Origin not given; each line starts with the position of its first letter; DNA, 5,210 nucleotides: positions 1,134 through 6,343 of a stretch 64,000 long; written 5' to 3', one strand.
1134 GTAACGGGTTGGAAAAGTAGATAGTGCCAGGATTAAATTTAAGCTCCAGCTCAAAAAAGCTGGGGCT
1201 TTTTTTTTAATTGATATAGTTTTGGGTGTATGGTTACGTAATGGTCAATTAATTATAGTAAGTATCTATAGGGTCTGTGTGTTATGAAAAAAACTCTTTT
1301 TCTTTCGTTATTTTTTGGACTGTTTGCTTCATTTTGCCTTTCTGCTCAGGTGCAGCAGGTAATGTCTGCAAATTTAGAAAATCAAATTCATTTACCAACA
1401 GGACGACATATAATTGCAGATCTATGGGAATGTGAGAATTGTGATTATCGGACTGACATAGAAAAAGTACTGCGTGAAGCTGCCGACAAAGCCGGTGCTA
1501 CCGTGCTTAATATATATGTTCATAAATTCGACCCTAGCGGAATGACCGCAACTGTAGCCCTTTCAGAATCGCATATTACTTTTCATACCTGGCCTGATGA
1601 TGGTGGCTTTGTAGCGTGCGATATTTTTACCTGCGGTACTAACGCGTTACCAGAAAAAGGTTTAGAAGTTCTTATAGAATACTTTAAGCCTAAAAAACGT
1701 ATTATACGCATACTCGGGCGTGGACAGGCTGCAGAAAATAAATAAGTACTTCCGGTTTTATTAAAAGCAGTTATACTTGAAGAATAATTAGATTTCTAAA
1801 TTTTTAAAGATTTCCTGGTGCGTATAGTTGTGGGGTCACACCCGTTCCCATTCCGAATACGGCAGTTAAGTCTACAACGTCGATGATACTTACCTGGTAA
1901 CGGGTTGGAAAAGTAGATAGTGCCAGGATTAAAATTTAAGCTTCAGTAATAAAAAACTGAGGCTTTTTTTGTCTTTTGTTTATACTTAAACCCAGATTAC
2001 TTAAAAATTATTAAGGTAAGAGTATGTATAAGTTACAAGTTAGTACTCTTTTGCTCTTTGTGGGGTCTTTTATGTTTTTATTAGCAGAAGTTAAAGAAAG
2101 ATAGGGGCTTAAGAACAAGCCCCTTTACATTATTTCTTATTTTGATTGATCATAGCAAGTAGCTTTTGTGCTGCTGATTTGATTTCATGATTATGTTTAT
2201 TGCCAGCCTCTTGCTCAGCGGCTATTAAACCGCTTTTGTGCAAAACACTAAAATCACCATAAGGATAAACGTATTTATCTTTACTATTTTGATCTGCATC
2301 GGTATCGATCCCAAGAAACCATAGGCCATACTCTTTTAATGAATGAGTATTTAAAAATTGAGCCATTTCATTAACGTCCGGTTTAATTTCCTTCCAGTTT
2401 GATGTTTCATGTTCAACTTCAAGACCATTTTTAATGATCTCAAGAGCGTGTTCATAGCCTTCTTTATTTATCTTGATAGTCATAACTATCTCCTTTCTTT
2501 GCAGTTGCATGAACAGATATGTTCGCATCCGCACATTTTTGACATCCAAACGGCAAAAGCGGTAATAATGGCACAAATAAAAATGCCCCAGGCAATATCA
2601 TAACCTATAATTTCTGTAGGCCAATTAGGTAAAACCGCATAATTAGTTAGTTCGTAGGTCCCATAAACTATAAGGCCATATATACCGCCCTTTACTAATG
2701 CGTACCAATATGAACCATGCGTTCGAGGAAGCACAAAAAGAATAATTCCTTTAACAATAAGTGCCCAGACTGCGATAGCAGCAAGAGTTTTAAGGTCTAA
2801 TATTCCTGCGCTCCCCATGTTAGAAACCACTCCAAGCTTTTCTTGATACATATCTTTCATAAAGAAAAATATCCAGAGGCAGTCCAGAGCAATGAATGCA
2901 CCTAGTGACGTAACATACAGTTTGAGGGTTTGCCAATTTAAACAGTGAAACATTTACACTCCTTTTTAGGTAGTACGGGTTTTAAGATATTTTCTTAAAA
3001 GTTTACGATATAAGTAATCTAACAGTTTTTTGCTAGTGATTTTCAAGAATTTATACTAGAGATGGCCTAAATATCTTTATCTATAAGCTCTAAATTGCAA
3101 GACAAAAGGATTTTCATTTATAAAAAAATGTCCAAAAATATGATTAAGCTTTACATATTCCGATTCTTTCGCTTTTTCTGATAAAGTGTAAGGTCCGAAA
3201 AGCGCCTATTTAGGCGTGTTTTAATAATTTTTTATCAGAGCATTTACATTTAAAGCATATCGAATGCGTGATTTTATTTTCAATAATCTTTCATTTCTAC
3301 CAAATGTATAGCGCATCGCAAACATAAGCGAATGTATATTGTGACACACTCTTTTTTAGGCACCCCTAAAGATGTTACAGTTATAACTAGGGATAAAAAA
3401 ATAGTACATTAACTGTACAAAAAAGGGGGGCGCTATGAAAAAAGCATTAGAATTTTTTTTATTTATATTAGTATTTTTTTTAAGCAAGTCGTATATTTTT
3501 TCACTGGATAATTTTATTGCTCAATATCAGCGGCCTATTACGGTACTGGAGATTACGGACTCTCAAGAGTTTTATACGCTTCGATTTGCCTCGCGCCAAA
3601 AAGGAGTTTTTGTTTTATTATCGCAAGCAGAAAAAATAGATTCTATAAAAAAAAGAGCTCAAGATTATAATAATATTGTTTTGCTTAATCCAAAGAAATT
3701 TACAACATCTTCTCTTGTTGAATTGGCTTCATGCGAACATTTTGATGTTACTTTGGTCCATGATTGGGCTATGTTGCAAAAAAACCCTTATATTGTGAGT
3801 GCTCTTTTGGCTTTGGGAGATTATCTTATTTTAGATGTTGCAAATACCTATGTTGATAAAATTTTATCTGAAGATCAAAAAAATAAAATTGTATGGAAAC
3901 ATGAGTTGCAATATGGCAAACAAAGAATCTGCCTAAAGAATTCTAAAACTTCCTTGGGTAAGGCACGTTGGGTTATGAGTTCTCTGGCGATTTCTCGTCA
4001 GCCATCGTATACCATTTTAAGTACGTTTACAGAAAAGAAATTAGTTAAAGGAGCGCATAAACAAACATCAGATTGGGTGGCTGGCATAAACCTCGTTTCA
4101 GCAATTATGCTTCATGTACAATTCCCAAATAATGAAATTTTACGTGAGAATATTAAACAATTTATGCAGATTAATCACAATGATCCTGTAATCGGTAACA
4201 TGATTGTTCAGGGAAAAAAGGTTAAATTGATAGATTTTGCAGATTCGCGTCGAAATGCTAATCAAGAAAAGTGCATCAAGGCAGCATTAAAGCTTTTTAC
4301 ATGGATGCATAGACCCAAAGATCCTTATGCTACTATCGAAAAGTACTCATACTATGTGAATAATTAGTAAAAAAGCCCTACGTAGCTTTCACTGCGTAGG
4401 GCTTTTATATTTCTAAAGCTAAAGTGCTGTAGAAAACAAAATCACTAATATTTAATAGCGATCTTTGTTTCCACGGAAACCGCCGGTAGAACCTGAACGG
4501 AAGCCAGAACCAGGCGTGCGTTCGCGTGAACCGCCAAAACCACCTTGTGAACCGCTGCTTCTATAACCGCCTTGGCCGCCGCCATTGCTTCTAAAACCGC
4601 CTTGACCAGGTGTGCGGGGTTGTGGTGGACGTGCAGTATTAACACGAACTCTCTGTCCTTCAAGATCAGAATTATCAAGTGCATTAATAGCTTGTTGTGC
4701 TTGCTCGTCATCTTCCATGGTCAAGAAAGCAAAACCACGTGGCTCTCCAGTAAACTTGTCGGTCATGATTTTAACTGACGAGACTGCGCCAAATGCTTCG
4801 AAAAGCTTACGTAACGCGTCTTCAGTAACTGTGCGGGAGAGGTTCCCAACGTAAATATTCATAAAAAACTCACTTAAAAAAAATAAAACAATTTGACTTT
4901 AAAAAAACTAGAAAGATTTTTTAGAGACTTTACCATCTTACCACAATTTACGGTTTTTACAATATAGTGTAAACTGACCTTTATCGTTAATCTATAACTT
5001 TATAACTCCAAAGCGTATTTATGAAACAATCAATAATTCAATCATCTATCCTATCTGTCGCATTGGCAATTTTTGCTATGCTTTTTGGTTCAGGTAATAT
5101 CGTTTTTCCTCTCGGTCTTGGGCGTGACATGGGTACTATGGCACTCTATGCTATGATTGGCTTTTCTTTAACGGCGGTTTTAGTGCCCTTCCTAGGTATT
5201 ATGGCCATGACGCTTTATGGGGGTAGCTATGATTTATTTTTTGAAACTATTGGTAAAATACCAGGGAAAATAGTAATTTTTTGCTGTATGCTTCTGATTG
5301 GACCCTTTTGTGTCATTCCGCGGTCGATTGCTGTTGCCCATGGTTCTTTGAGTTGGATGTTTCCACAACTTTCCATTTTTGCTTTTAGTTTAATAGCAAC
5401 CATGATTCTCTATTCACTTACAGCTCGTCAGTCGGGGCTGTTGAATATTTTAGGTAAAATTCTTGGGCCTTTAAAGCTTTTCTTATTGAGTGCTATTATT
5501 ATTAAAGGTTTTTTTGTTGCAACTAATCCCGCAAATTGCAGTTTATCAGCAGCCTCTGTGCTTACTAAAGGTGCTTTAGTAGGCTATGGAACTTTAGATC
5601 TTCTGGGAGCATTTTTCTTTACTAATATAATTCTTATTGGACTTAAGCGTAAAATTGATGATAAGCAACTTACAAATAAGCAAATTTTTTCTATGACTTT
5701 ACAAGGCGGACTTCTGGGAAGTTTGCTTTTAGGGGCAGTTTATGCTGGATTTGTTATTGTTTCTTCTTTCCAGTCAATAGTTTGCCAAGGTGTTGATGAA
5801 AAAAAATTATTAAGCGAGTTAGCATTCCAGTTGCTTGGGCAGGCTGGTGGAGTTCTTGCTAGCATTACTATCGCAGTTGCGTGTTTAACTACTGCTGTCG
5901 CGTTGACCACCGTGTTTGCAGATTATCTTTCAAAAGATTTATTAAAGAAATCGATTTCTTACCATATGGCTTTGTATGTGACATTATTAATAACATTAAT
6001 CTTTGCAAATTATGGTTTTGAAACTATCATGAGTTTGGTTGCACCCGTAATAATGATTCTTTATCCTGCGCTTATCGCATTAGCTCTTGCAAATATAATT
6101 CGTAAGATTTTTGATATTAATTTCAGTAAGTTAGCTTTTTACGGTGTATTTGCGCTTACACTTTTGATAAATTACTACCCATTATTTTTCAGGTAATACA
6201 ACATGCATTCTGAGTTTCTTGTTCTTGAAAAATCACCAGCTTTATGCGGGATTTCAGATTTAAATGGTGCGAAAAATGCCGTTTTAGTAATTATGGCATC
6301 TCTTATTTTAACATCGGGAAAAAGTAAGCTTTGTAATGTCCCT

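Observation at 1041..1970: Two identical 5S rRNA genes bracket a protein-coding gene at the end of the rRNA operon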

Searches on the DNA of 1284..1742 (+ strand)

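Call 14: search_rna_families(sources=[L001, L002, L003, L004, L005, L006], threshold=gathering)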
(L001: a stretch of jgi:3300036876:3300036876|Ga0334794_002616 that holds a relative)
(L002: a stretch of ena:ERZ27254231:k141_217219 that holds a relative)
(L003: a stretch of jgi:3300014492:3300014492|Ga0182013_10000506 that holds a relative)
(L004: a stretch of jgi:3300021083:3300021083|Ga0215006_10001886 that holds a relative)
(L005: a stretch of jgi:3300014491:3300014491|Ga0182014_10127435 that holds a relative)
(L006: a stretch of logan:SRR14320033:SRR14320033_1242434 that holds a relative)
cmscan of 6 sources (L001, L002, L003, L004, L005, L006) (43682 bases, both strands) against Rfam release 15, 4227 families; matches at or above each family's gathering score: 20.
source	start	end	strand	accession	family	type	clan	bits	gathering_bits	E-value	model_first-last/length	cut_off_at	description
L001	2664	5667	+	RF02541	LSU_rRNA_bacteria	Gene; rRNA;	CL00112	2713.8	50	0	1-2925/2925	no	Bacterial large subunit ribosomal RNA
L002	1751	4754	+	RF02541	LSU_rRNA_bacteria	Gene; rRNA;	CL00112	2713.8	50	0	1-2925/2925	no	Bacterial large subunit ribosomal RNA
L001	603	2141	+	RF00177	SSU_rRNA_bacteria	Gene; rRNA;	CL00111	1512.6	50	0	1-1533/1533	no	Bacterial small subunit ribosomal RNA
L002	1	1228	+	RF00177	SSU_rRNA_bacteria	Gene; rRNA;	CL00111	1246.2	50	0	297-1533/1533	5'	Bacterial small subunit ribosomal RNA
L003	1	1148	+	RF02541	LSU_rRNA_bacteria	Gene; rRNA;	CL00112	1228.8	50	0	1783-2925/2925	5'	Bacterial large subunit ribosomal RNA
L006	1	166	+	RF02541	LSU_rRNA_bacteria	Gene; rRNA;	CL00112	122.5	50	4.2e-36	2766-2925/2925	5'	Bacterial large subunit ribosomal RNA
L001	2418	2490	+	RF00005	tRNA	Gene; tRNA;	CL00001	75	29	9.2e-15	1-71/71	no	tRNA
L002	1505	1577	+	RF00005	tRNA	Gene; tRNA;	CL00001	75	29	9.2e-15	1-71/71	no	tRNA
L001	6574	6688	+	RF00001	5S_rRNA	Gene; rRNA;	CL00113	74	38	5.9e-14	1-120/120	no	5S ribosomal RNA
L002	5661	5775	+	RF00001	5S_rRNA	Gene; rRNA;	CL00113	74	38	5.9e-14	1-120/120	no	5S ribosomal RNA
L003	2055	2169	+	RF00001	5S_rRNA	Gene; rRNA;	CL00113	74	38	5.9e-14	1-120/120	no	5S ribosomal RNA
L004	795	909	+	RF00001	5S_rRNA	Gene; rRNA;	CL00113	74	38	5.9e-14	1-120/120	no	5S ribosomal RNA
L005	627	741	+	RF00001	5S_rRNA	Gene; rRNA;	CL00113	74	38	5.9e-14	1-120/120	no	5S ribosomal RNA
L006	263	377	+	RF00001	5S_rRNA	Gene; rRNA;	CL00113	73.3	38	9.3e-14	1-120/120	no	5S ribosomal RNA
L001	5769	5883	+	RF00001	5S_rRNA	Gene; rRNA;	CL00113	72.4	38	1.6e-13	1-120/120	no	5S ribosomal RNA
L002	4856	4970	+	RF00001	5S_rRNA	Gene; rRNA;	CL00113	72.4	38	1.6e-13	1-120/120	no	5S ribosomal RNA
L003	1250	1364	+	RF00001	5S_rRNA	Gene; rRNA;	CL00113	72.4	38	1.6e-13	1-120/120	no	5S ribosomal RNA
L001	2262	2335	+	RF00005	tRNA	Gene; tRNA;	CL00001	70.3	29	1.7e-13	1-71/71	no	tRNA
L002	1349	1422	+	RF00005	tRNA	Gene; tRNA;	CL00001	70.3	29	1.7e-13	1-71/71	no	tRNA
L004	1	104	+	RF00001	5S_rRNA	Gene; rRNA;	CL00113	55.4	38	5.1e-09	12-120/120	5'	5S ribosomal RNA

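Call 17: search_rna_families(sources=[L007, L008, L009, L010], threshold=gathering)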
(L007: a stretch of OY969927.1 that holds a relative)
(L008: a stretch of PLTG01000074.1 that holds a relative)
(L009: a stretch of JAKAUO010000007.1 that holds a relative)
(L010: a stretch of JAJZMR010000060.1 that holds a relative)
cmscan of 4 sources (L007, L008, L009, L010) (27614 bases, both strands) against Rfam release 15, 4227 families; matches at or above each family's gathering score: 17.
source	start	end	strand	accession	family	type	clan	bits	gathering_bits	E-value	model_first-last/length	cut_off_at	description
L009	651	3654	+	RF02541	LSU_rRNA_bacteria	Gene; rRNA;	CL00112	2695.4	50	0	1-2925/2925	no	Bacterial large subunit ribosomal RNA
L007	647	3654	+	RF02541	LSU_rRNA_bacteria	Gene; rRNA;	CL00112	2639.9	50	0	1-2925/2925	no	Bacterial large subunit ribosomal RNA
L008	1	628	+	RF02541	LSU_rRNA_bacteria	Gene; rRNA;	CL00112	442.1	50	3.4e-142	2194-2925/2925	5'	Bacterial large subunit ribosomal RNA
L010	1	378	+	RF02541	LSU_rRNA_bacteria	Gene; rRNA;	CL00112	374.3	50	1e-119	2552-2925/2925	5'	Bacterial large subunit ribosomal RNA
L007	1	188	+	RF00177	SSU_rRNA_bacteria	Gene; rRNA;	CL00111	162.9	50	6.3e-48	1349-1533/1533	5'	Bacterial small subunit ribosomal RNA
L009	1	144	+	RF00177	SSU_rRNA_bacteria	Gene; rRNA;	CL00111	116.9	50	3.7e-33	1393-1533/1533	5'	Bacterial small subunit ribosomal RNA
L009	417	489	+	RF00005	tRNA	Gene; tRNA;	CL00001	77.3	29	1.3e-15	1-71/71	no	tRNA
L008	1535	1649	+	RF00001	5S_rRNA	Gene; rRNA;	CL00113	74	38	3.7e-14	1-120/120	no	5S ribosomal RNA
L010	481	595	+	RF00001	5S_rRNA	Gene; rRNA;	CL00113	73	38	6.9e-14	1-120/120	no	5S ribosomal RNA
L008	730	844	+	RF00001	5S_rRNA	Gene; rRNA;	CL00113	72.4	38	1e-13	1-120/120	no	5S ribosomal RNA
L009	3758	3872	+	RF00001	5S_rRNA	Gene; rRNA;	CL00113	72.2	38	1.1e-13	1-120/120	no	5S ribosomal RNA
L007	3754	3868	+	RF00001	5S_rRNA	Gene; rRNA;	CL00113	71.6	38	1.6e-13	1-120/120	no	5S ribosomal RNA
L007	408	481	+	RF00005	tRNA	Gene; tRNA;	CL00001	70.3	29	1.1e-13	1-71/71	no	tRNA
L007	307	380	+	RF00005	tRNA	Gene; tRNA;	CL00001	70.3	29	1.1e-13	1-71/71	no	tRNA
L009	266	339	+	RF00005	tRNA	Gene; tRNA;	CL00001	70.3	29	1.1e-13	1-71/71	no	tRNA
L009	4517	4631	+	RF00001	5S_rRNA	Gene; rRNA;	CL00113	69.7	38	5.1e-13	1-120/120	no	5S ribosomal RNA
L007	4604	4718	+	RF00001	5S_rRNA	Gene; rRNA;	CL00113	68.5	38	1.1e-12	1-120/120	no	5S ribosomal RNA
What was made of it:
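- Full-length Rfam hits of 68-74 bits (calls 14, 17).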

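Call 59: search_rna_families(sources=[L011, L012, L013, L014, L015, L016, L017, L018, L019, L020, L021, L022, L023, L024, L025, L026, L027, L028, L029, L030], threshold=gathering)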
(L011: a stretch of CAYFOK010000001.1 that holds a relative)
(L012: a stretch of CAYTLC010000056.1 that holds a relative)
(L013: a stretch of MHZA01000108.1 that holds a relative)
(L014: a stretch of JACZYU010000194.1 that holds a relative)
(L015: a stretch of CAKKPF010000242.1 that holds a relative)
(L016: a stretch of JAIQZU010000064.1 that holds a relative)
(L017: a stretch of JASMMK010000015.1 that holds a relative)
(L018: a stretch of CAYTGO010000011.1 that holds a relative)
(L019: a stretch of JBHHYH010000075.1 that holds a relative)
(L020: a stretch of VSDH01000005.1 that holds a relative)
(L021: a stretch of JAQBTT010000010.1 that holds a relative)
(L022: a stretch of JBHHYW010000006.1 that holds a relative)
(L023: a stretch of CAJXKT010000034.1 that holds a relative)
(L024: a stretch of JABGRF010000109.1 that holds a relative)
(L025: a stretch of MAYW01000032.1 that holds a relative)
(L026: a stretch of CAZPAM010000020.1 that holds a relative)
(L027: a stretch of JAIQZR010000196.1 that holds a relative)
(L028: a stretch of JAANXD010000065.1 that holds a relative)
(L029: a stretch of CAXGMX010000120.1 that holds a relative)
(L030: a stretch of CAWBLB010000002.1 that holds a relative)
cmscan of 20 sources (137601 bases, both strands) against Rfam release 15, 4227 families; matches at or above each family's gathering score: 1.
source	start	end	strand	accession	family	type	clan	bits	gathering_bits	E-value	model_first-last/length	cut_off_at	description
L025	2269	2342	-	RF00005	tRNA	Gene; tRNA;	CL00001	59.8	29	4.4e-10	1-71/71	no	tRNA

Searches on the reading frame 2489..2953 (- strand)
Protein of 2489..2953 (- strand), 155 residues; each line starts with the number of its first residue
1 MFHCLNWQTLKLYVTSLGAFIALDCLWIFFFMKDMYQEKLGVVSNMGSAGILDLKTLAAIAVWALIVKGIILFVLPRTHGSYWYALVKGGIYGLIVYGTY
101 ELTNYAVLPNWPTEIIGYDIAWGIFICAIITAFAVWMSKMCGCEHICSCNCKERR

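Call 7: search_protein_families(library=pfam, proteins=[window:2489-2953:-], max_evalue=0.01)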
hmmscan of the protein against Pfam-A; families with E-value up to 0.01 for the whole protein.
window:2489-2953:- (155 aa): 1 family
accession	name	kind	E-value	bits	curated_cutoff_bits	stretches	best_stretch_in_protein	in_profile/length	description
PF09945.14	DUF2177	-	9e-27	94.1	26.9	1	10-135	2-123/124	Predicted membrane protein (DUF2177)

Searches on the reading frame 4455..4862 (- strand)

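Call 7: search_protein_families(library=pfam, proteins=[window:4455-4862:-], max_evalue=0.01)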
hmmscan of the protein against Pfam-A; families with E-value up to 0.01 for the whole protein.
window:4455-4862:- (136 aa): 4 families
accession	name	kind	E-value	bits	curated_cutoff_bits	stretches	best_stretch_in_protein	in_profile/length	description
PF00076.28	RRM_1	-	3e-22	78.7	20.7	1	3-72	1-69/70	RNA recognition motif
PF13893.12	RRM_5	-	4.1e-06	26.9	27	1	10-77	37-99/125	RNA recognition motif. (a.k.a. RRM, RBD, or RNP domain)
PF16842.11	RRM_occluded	-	0.00045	20.5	30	1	3-76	4-72/79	Occluded RNA-recognition motif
PF16367.11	RRM_7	-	0.0019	18.6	27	1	2-65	3-72/94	RNA recognition motif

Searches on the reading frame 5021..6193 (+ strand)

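Call 7: search_protein_families(library=pfam, proteins=[window:5021-6193:+], max_evalue=0.01)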
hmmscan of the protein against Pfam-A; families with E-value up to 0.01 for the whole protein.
window:5021-6193:+ (391 aa): 1 family
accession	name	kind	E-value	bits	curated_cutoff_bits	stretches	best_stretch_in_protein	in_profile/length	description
PF05525.19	Branch_AA_trans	-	3.9e-64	217.6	22.3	1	8-380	3-376/429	Branched-chain amino acid transport protein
